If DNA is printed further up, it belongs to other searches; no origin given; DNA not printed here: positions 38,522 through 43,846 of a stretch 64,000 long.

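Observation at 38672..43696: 1674-aa DnaQ-exonuclease / DinG / RecQ triple fusion as main cargo of a repeat-bounded island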

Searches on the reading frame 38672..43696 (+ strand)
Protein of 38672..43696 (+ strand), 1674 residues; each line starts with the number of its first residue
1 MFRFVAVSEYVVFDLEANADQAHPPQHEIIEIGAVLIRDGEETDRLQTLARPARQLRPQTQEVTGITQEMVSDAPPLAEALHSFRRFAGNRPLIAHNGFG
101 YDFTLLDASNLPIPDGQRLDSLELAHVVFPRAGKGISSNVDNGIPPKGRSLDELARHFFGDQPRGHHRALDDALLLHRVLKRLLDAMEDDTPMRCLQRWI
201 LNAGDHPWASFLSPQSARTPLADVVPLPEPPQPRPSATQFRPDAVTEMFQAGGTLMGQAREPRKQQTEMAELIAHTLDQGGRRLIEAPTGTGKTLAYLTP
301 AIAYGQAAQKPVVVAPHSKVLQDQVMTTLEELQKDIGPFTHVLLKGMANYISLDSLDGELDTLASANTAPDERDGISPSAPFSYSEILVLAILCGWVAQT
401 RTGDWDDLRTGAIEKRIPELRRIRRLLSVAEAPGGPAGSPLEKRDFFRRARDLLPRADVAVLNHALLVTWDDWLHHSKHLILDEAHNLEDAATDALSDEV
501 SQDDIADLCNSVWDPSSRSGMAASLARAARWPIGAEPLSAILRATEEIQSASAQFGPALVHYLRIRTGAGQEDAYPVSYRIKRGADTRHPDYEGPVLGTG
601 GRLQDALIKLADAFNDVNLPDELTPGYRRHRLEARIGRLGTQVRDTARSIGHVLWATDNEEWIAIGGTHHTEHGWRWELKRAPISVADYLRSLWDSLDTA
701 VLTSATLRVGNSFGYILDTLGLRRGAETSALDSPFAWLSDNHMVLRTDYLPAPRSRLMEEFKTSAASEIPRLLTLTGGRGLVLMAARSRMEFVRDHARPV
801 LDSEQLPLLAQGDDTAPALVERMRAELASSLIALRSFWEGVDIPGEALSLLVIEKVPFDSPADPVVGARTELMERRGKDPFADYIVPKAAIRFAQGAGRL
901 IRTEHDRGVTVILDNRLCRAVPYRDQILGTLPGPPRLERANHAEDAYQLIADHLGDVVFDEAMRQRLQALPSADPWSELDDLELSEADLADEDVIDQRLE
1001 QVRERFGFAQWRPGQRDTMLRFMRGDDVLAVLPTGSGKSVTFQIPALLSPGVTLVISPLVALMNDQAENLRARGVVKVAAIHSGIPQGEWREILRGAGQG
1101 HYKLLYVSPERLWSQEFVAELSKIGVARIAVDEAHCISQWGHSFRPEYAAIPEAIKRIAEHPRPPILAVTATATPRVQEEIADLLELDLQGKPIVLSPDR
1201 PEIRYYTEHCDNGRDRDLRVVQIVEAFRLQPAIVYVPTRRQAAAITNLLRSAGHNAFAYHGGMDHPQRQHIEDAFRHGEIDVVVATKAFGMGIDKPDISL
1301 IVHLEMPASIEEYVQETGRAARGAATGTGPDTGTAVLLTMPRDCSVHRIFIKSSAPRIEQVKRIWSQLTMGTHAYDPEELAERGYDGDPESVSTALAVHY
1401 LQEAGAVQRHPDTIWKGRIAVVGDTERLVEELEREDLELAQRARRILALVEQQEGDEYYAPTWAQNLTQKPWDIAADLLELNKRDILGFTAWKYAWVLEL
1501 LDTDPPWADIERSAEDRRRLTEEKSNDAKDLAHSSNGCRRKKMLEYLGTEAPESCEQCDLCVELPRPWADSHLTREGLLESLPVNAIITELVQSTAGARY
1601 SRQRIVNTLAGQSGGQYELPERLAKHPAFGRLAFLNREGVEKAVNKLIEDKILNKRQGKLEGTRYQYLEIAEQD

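Call 5: search_protein_families(library=pfam, proteins=[window:38672-43696:+], max_evalue=0.01)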
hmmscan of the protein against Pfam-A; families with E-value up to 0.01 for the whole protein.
window:38672-43696:+ (1674 aa): 8 families
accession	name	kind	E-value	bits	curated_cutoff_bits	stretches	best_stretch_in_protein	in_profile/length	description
PF00270.35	DEAD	-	1.2e-39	136.1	26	2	1013-1179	2-165/167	DEAD/DEAH box helicase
PF13307.12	Helicase_C_2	-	5.3e-33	114.9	25.3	1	771-930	3-166/170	Helicase C-terminal domain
PF00271.37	Helicase_C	-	4.4e-25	88.5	23.5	1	1229-1322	15-108/110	Helicase conserved C-terminal domain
PF00929.31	RNase_T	-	2.9e-20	73.9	24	1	11-177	1-161/164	Exonuclease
PF04851.21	ResIII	-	2.7e-11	44.1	22.5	1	261-334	3-78/164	Type III restriction enzyme, res subunit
PF16124.10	RecQ_Zn_bind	-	2.2e-07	31.9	25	1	1513-1561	16-65/66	RecQ zinc-binding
PF13401.12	AAA_22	-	0.00031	21.5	27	0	461-496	66-104/130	AAA domain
PF22590.2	Cas3-like_C_2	-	0.003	18.3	27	0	1232-1322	5-103/106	CRISPR-associated nuclease/helicase Cas3, C-terminal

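Call 6: search_protein_families(library=padloc, proteins=[window:38672-43696:+], max_evalue=0.01)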
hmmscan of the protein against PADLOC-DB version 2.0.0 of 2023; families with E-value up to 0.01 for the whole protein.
window:38672-43696:+ (1674 aa): 61 families (the best 25 are shown)
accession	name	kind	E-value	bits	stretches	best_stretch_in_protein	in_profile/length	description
PDLC02864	DpdF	-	1.7e-123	411.6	3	994-1369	6-368/610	DpdF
PDLC02861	DpdF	-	4.5e-110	366.8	3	997-1325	15-335/611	DpdF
PDLC02870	DpdF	-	2.8e-105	350.8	2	1002-1408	5-395/534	DpdF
PDLC01439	typeIV_DinG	-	3.7e-105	350.8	1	261-945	15-570/575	CAS-IV-A; associated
PDLC03928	PsyrT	-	7.2e-97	323.3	1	998-1403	8-407/689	-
PDLC02865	DpdF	-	4.2e-69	231.4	1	1002-1412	751-1148/1499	DpdF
PDLC02859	DpdF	-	3.3e-54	182.3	1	1001-1324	91-416/545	DpdF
PDLC01089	C3a193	-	1.7e-50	170.4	1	1027-1327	269-586/983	poss. alt. Cas3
PDLC02872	DpdF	-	7.2e-50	168.3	1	1024-1370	174-536/859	DpdF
PDLC02868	DpdF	-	1.8e-42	143.2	2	1005-1183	333-515/1078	DpdF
PDLC02855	DpdF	-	7.9e-42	141.5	1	1018-1323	150-469/825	DpdF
PDLC02857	DpdF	-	4.1e-38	129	1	1012-1325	180-530/911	DpdF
PDLC02867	DpdF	-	7.1e-37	125.1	1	1004-1325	129-470/855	DpdF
PDLC01729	typeIV_DinG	-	3.9e-33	113.1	2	260-516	18-261/666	Csf4_0_IVA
PDLC02862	DpdF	-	6.3e-33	111.6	1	1021-1330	131-460/811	DpdF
PDLC02858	DpdF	-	3.4e-25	86.6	1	1010-1324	151-465/504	DpdF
PDLC02503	BrxHI|BrxHII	-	6.9e-22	75.5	1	1000-1324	14-343/698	BrxHI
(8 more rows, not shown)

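Call 7: search_protein_families(library=ncbifam, proteins=[window:38672-43696:+], max_evalue=0.001)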
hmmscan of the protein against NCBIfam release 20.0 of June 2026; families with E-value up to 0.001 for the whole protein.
window:38672-43696:+ (1674 aa): 71 families (the best 25 are shown)
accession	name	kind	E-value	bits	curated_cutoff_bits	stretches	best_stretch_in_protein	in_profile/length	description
TIGR01389.1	recQ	equivalog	1.9e-117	393.1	640.2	2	1002-1361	5-350/591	DNA helicase RecQ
NF005981.0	PRK08074.1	equivalog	3.4e-116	389.4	789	2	256-941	252-918/931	ATP-dependent DNA helicase DinG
NF053712.1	repair_DEAH_YoaA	equivalog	4.1e-100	336.3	680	2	676-946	366-628/630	DNA repair helicase YoaA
TIGR01407.1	dinG_rel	hypoth_equivalog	6.1e-98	329.2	547.7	3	672-933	608-869/889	putative DnaQ family exonuclease/DinG family helicase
NF008279.0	PRK11057.1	equivalog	1.7e-97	327.3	1015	2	1001-1325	16-332/608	ATP-dependent DNA helicase RecQ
TIGR00614.1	recQ_fam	subfamily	4.2e-95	319.3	219.8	1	1003-1325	4-322/470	RecQ family ATP-dependent DNA helicase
NF008729.0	PRK11747.1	equivalog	2.4e-80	270.9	598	1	261-933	25-696/703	ATP-dependent DNA helicase DinG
NF041063.1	DpdF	equivalog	2.6e-66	224.8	550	1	995-1323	127-472/813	protein DpdF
NF005569.0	PRK07246.1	equivalog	5.4e-53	180.4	794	2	8-488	7-448/820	bifunctional DnaQ family exonuclease/ATP-dependent helicase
NF008394.0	PRK11192.1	equivalog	1.6e-27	96.5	507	1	996-1328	11-346/441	ATP-dependent RNA helicase SrmB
NF005905.0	PRK07883.1-3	equivalog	6.6e-27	94.3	508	1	10-186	26-190/581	DEDD exonuclease domain-containing protein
NF005906.0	PRK07883.1-4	equivalog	2.8e-26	92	495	1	9-188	7-172/563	DEDD exonuclease domain-containing protein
NF005907.0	PRK07883.1-5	equivalog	3.7e-26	91.7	454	1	10-187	30-195/584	DEDD exonuclease domain-containing protein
NF001688.0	PRK00448.1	equivalog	2.7e-23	81.5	873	1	8-190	423-591/1445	PolC-type DNA polymerase III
TIGR01405.1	polC_Gram_pos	equivalog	4.9e-21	74.2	1043.45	1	8-190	189-357/1211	DNA polymerase III subunit alpha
TIGR03117.2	cas_csf4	equivalog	3.9e-20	71.6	400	1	260-363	127-231/800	type IV CRISPR-associated DEAD/DEAH-box helicase Csf4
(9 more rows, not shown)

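Call 12: find_homologous_proteins(query=window:38672-43696:+, max_evalue=1e-50)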
Query window:38672-43696:+ (1674 aa): 449 proteins with E <= 1e-50 among 8000 candidates; the best 120 are listed.
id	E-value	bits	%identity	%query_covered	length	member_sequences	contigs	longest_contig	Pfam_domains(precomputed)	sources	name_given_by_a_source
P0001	0.0e+0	3653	96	100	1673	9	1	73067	PF00929.32,PF00270.36,PF16124.11,PF13307.13,PF00271.38,PF04851.22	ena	-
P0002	0.0e+0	3445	90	100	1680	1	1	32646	PF00929.32,PF00270.36,PF16124.11,PF13307.13,PF00271.38,PF04851.22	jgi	jgi:ATP-dependent DNA helicase RecQ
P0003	0.0e+0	3391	90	100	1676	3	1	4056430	PF00929.32,PF00270.36,PF16124.11,PF13307.13,PF00271.38,PF04851.22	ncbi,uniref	ncbi:RecQ family ATP-dependent DNA helicase [Candidatus Poriferisocius sp.]|uniref:RecQ family ATP-d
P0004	0.0e+0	3138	82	100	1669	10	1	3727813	PF00929.32,PF00270.36,PF16124.11,PF13307.13,PF00271.38,PF04851.22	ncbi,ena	-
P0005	0.0e+0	3103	82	100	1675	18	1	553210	PF00929.32,PF00270.36,PF16124.11,PF13307.13,PF00271.38,PF04851.22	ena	-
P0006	0.0e+0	3059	81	100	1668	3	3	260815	PF00929.32,PF00270.36,PF16124.11,PF13307.13,PF00271.38,PF04851.22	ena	-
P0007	0.0e+0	3039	80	100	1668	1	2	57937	PF00929.32,PF00270.36,PF13307.13,PF00271.38,PF04851.22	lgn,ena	-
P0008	0.0e+0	3033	79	100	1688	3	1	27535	PF00929.32,PF00270.36,PF16124.11,PF13307.13,PF00271.38,PF04851.22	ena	-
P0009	0.0e+0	3022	80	100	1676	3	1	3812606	PF00929.32,PF00270.36,PF16124.11,PF13307.13,PF00271.38,PF04851.22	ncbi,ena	-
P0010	0.0e+0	3010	80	100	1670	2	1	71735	PF00929.32,PF00270.36,PF16124.11,PF13307.13,PF00271.38,PF04851.22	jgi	-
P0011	0.0e+0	2993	78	100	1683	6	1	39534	PF00929.32,PF00270.36,PF16124.11,PF13307.13,PF00271.38,PF04851.22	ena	-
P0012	0.0e+0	2979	80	98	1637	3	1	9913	PF00929.32,PF00270.36,PF16124.11,PF13307.13,PF00271.38,PF04851.22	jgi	-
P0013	0.0e+0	2962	79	100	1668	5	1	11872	PF00929.32,PF00270.36,PF16124.11,PF13307.13,PF00271.38,PF04851.22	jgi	-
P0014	0.0e+0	2930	77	100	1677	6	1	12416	PF00929.32,PF00270.36,PF16124.11,PF13307.13,PF00271.38,PF04851.22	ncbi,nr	ncbi:MAG: RecQ family ATP-dependent DNA helicase [bacterium]|nr:RecQ family ATP-dependent DNA helica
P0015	0.0e+0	2902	76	100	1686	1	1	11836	PF00929.32,PF00270.36,PF16124.11,PF13307.13,PF00271.38,PF04851.22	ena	-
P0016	0.0e+0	2783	73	100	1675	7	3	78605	PF00929.32,PF00270.36,PF16124.11,PF13307.13,PF00271.38,PF04851.22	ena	-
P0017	0.0e+0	2254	62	100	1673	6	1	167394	PF00929.32,PF00270.36,PF16124.11,PF13307.13,PF00271.38,PF04851.22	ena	-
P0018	0.0e+0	2223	60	99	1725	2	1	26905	PF00929.32,PF00270.36,PF16124.11,PF13307.13,PF00271.38,PF04851.22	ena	-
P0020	0.0e+0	2201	60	99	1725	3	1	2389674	PF00929.32,PF00270.36,PF16124.11,PF13307.13,PF00271.38,PF04851.22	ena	-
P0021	0.0e+0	2200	64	69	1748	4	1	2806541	PF00929.32,PF00270.36,PF16124.11,PF13307.13,PF00271.38,PF04851.22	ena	-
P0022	0.0e+0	2197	65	68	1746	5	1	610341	PF00929.32,PF00270.36,PF16124.11,PF13307.13,PF00271.38,PF04851.22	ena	-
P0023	0.0e+0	2197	59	99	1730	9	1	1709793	PF00929.32,PF00270.36,PF16124.11,PF13307.13,PF00271.38,PF04851.22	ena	-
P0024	0.0e+0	2193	60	99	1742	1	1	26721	PF00929.32,PF00270.36,PF16124.11,PF13307.13,PF00271.38,PF04851.22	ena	-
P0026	0.0e+0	2189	60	99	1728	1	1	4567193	PF00929.32,PF00270.36,PF16124.11,PF13307.13,PF00271.38,PF04851.22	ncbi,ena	-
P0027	0.0e+0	2187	59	99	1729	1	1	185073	PF00929.32,PF00270.36,PF16124.11,PF13307.13,PF00271.38,PF04851.22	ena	-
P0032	0.0e+0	2176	59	99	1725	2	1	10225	PF00929.32,PF00270.36,PF16124.11,PF13307.13,PF00271.38,PF04851.22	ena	-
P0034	0.0e+0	2175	59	99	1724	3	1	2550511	PF00929.32,PF00270.36,PF16124.11,PF13307.13,PF00271.38,PF04851.22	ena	-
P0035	0.0e+0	2171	60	99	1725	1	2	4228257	PF00929.32,PF00270.36,PF16124.11,PF13307.13,PF00271.38,PF04851.22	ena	-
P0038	0.0e+0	2162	59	99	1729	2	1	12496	PF00929.32,PF00270.36,PF16124.11,PF13307.13,PF00271.38,PF04851.22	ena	-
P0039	0.0e+0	2162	60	99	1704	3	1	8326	PF00929.32,PF00270.36,PF16124.11,PF13307.13,PF00271.38,PF04851.22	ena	-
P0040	0.0e+0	2161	59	99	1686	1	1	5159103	PF00929.32,PF00270.36,PF16124.11,PF13307.13,PF00271.38,PF04851.22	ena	-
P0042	0.0e+0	2153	59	99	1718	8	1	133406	PF00929.32,PF00270.36,PF16124.11,PF13307.13,PF00271.38,PF04851.22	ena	-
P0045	0.0e+0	2135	59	100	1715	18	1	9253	PF00929.32,PF00270.36,PF16124.11,PF13307.13,PF00271.38,PF04851.22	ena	-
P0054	0.0e+0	2069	57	99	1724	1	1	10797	PF00929.32,PF00270.36,PF16124.11,PF13307.13,PF00271.38,PF04851.22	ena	-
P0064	0.0e+0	2021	57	100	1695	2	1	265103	PF00929.32,PF00270.36,PF16124.11,PF13307.13,PF00271.38,PF04851.22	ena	-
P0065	0.0e+0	2017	56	99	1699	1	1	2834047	PF00929.32,PF00270.36,PF16124.11,PF13307.13,PF00271.38,PF04851.22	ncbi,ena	-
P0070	0.0e+0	1996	57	99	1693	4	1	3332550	PF00929.32,PF00270.36,PF16124.11,PF13307.13,PF00271.38,PF04851.22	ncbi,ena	-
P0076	0.0e+0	1866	61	84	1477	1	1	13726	PF00270.36,PF16124.11,PF13307.13,PF00271.38,PF04851.22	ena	-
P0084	0.0e+0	1824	53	83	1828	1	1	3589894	PF00929.32,PF00270.36,PF16124.11,PF13307.13,PF00271.38,PF04851.22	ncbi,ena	-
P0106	0.0e+0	1793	51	99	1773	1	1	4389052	PF00929.32,PF00270.36,PF13307.13,PF00271.38,PF04851.22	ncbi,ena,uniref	ncbi:RecQ family ATP-dependent DNA helicase [Candidatus Poriferisodalis sp.]|uniref:RecQ family ATP-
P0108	0.0e+0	1789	57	85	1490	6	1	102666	PF00270.36,PF16124.11,PF13307.13,PF00271.38,PF04851.22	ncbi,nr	ncbi:MAG: RecQ family ATP-dependent DNA helicase [Acidimicrobiaceae bacterium]|nr:RecQ family ATP-de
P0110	0.0e+0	1787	52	100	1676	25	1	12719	PF00929.32,PF00270.36,PF16124.11,PF13307.13,PF00271.38,PF04851.22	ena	-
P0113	0.0e+0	1763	51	100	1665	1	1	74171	PF00929.32,PF00270.36,PF16124.11,PF13307.13,PF00271.38,PF04851.22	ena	-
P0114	0.0e+0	1759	51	99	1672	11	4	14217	PF00929.32,PF00270.36,PF16124.11,PF13307.13,PF00271.38,PF04851.22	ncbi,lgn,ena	-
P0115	0.0e+0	1759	52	99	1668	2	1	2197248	PF00929.32,PF00270.36,PF16124.11,PF13307.13,PF00271.38,PF04851.22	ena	-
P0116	0.0e+0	1752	51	99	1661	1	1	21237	PF00929.32,PF00270.36,PF16124.11,PF13307.13,PF00271.38,PF04851.22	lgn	-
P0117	0.0e+0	1733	52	100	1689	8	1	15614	PF00929.32,PF00270.36,PF16124.11,PF13307.13,PF00271.38,PF04851.22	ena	-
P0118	0.0e+0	1729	51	100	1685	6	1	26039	PF00929.32,PF00270.36,PF16124.11,PF13307.13,PF00271.38,PF04851.22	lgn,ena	-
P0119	0.0e+0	1722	51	100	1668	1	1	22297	PF00929.32,PF00270.36,PF16124.11,PF13307.13,PF00271.38,PF04851.22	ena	-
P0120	0.0e+0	1689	49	99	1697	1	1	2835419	PF00929.32,PF00270.36,PF13307.13,PF00271.38,PF04851.22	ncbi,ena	-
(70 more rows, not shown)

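Call 15: find_encoding_contigs(protein=P0003, flank=10000, max_places=2)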
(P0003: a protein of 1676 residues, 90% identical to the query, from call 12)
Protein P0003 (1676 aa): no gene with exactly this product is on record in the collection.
